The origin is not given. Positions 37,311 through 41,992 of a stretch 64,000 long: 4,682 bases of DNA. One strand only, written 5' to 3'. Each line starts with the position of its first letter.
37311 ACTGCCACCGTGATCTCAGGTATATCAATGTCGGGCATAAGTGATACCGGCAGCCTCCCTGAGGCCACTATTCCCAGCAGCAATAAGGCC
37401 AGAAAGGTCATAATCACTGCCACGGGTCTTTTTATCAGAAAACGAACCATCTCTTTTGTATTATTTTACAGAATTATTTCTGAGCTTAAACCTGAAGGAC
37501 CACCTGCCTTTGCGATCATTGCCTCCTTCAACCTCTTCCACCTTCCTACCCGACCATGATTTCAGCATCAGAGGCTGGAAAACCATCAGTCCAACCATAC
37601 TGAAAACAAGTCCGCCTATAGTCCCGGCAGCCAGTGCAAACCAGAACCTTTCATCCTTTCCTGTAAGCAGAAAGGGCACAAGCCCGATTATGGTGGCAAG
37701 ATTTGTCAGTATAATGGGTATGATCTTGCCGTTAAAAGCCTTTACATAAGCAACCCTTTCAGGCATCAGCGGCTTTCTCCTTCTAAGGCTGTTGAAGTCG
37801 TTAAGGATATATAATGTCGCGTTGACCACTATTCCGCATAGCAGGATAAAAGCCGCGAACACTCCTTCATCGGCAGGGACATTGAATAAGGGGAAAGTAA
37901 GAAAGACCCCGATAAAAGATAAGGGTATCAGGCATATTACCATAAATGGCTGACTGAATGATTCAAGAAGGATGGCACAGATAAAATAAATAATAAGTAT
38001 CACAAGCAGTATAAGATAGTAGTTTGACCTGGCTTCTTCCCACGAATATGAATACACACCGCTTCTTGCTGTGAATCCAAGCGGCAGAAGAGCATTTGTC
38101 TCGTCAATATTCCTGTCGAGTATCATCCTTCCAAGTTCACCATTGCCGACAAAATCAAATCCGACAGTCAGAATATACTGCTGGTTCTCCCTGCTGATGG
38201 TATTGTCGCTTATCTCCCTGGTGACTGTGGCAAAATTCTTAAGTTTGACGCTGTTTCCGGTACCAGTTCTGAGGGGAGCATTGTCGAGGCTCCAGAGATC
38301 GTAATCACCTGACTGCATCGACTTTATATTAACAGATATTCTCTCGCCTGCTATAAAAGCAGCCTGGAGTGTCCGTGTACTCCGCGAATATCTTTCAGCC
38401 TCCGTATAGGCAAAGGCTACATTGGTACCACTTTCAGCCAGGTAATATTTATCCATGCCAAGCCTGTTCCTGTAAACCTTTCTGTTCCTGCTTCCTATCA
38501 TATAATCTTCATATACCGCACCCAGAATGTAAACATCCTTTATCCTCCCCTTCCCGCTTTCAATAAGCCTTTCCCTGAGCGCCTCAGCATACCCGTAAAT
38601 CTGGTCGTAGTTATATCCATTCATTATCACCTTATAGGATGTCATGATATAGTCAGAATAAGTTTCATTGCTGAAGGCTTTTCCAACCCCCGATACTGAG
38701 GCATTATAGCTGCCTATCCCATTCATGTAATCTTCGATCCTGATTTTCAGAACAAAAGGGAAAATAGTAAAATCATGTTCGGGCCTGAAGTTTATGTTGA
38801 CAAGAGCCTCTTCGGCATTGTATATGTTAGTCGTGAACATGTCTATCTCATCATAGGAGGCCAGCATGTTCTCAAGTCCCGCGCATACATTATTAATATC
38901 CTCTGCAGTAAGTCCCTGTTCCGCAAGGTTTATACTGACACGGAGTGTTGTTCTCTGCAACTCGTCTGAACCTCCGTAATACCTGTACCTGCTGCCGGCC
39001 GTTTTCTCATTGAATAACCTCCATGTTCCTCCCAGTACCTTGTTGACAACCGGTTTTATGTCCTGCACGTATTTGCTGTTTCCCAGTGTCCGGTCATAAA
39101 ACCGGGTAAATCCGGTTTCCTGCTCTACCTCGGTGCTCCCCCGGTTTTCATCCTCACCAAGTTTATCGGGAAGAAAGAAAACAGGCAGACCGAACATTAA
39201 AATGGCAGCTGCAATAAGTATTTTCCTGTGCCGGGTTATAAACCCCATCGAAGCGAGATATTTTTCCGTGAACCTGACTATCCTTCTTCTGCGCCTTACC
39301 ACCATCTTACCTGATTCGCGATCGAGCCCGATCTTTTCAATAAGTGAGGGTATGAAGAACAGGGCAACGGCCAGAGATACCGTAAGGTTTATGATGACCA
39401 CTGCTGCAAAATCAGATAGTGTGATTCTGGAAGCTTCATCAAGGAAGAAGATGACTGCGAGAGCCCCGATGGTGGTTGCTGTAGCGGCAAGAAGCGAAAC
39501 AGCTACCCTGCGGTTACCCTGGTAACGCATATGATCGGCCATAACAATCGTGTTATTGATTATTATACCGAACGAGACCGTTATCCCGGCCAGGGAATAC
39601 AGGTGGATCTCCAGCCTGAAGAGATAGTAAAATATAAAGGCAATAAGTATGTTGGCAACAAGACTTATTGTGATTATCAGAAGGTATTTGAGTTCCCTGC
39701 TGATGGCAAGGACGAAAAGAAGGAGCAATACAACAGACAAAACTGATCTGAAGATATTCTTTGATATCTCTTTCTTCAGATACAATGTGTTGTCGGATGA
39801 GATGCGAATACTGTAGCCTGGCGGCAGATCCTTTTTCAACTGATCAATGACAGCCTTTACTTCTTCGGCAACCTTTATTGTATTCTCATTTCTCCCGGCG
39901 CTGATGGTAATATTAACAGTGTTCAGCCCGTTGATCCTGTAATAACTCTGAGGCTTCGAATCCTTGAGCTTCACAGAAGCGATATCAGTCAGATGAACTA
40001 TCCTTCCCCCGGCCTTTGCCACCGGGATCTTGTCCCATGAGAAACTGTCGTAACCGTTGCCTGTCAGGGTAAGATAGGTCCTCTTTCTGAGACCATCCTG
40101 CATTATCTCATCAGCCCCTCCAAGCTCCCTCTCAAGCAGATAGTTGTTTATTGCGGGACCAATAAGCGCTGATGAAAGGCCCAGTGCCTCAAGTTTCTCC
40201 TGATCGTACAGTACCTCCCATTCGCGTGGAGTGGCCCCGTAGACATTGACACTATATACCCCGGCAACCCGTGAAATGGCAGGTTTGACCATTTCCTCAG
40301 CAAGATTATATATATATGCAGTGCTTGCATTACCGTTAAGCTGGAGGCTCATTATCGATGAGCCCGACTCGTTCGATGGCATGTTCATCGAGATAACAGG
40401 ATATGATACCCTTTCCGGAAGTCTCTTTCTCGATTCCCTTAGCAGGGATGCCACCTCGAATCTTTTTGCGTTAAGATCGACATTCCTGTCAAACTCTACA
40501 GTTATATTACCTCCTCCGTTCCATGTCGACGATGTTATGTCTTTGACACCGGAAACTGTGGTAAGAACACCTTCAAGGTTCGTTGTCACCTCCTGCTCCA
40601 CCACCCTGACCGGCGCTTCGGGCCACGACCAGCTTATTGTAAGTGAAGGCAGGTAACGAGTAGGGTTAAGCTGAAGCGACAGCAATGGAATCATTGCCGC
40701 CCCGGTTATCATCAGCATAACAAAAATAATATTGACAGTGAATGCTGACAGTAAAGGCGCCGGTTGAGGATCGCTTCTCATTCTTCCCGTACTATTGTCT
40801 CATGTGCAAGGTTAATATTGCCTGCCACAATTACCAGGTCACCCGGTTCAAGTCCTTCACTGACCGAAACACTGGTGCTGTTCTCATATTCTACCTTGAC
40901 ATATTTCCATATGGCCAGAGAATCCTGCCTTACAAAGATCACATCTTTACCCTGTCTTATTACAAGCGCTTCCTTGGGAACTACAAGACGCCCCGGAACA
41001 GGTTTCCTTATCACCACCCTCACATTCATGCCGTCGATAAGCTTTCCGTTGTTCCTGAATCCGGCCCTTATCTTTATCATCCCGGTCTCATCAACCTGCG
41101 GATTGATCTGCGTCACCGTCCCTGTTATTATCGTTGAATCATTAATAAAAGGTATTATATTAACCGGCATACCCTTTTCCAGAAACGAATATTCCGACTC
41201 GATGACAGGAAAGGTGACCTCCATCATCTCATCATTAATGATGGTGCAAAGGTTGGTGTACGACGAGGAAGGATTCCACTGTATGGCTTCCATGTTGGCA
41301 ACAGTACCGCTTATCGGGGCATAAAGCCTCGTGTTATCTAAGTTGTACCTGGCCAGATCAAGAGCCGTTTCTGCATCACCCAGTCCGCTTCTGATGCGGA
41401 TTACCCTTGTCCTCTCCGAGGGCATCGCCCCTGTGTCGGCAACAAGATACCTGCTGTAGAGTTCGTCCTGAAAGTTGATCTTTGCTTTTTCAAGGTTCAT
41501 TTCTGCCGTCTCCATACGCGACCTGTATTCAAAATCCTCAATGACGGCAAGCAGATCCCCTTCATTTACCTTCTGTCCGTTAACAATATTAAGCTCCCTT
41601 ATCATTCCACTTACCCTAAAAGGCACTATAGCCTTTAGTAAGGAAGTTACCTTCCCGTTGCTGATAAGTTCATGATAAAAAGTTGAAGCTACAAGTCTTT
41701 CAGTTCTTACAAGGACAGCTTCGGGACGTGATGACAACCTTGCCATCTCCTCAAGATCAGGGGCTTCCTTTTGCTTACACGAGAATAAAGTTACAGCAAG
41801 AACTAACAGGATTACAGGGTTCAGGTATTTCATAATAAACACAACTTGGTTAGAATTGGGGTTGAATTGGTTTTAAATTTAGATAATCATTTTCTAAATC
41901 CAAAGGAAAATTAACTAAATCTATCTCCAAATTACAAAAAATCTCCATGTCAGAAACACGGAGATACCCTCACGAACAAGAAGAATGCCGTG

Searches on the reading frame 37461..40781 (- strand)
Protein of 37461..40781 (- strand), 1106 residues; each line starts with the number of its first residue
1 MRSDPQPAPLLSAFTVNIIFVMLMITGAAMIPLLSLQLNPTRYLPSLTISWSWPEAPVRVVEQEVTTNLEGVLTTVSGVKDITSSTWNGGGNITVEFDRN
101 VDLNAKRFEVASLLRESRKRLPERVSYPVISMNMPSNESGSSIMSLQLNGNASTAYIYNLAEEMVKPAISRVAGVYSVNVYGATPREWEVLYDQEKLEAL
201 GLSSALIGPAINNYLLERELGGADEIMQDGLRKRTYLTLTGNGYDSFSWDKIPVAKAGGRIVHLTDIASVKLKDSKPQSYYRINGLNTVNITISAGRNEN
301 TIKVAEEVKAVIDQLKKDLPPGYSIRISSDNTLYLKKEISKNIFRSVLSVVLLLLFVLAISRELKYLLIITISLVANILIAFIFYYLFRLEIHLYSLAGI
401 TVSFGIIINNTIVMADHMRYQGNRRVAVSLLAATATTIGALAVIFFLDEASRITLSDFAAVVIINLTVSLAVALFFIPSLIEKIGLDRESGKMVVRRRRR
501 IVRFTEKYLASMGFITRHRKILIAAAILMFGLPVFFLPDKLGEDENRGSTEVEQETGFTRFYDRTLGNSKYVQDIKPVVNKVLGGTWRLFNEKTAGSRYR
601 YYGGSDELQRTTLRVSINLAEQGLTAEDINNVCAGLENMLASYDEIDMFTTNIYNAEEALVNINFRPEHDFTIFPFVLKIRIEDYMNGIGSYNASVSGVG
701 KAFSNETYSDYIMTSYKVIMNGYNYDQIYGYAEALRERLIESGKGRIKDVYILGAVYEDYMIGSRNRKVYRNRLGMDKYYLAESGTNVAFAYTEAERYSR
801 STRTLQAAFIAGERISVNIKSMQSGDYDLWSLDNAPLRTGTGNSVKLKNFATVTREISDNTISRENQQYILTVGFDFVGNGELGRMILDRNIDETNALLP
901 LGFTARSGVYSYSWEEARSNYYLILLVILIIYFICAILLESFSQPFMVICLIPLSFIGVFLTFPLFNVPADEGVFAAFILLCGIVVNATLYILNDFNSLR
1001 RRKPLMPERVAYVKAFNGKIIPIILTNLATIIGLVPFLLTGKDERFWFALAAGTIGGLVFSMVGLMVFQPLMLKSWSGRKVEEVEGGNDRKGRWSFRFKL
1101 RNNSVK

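Call 67: search_protein_families(library=pfam, proteins=[window:37461-40781:-], max_evalue=0.00001)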
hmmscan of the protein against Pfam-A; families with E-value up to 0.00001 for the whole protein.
window:37461-40781:- (1106 aa): 1 family
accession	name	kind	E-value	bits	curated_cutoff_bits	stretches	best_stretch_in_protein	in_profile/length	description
PF00873.25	ACR_tran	-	3.4e-92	310.2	28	2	16-536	12-544/1021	AcrB/AcrD/AcrF family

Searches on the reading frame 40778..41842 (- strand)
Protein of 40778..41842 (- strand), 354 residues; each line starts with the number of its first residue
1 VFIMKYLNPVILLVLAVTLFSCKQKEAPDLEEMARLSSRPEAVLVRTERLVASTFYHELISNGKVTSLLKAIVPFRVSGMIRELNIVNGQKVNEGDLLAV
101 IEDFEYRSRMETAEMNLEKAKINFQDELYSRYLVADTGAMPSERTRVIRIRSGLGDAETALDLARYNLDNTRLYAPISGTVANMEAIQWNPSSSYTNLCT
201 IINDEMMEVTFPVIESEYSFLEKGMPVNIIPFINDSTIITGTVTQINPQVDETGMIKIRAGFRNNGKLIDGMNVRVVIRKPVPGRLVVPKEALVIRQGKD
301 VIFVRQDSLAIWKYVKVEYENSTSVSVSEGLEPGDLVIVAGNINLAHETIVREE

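Call 67: search_protein_families(library=pfam, proteins=[window:40778-41842:-], max_evalue=0.00001)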
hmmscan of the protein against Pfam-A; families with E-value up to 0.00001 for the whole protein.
window:40778-41842:- (354 aa): 3 families
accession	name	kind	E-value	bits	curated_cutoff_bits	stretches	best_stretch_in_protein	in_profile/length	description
PF13437.12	HlyD_3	-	2.5e-13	51.1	22.2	1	173-262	2-93/106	HlyD family secretion protein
PF16576.10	HlyD_D23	-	9.4e-13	48.4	30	1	169-268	107-207/214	Barrel-sandwich domain of CusB or HlyD membrane-fusion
PF13533.13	Biotin_lipoyl_2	-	8.8e-07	29.1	29.8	1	76-102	6-32/32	Biotin-lipoyl like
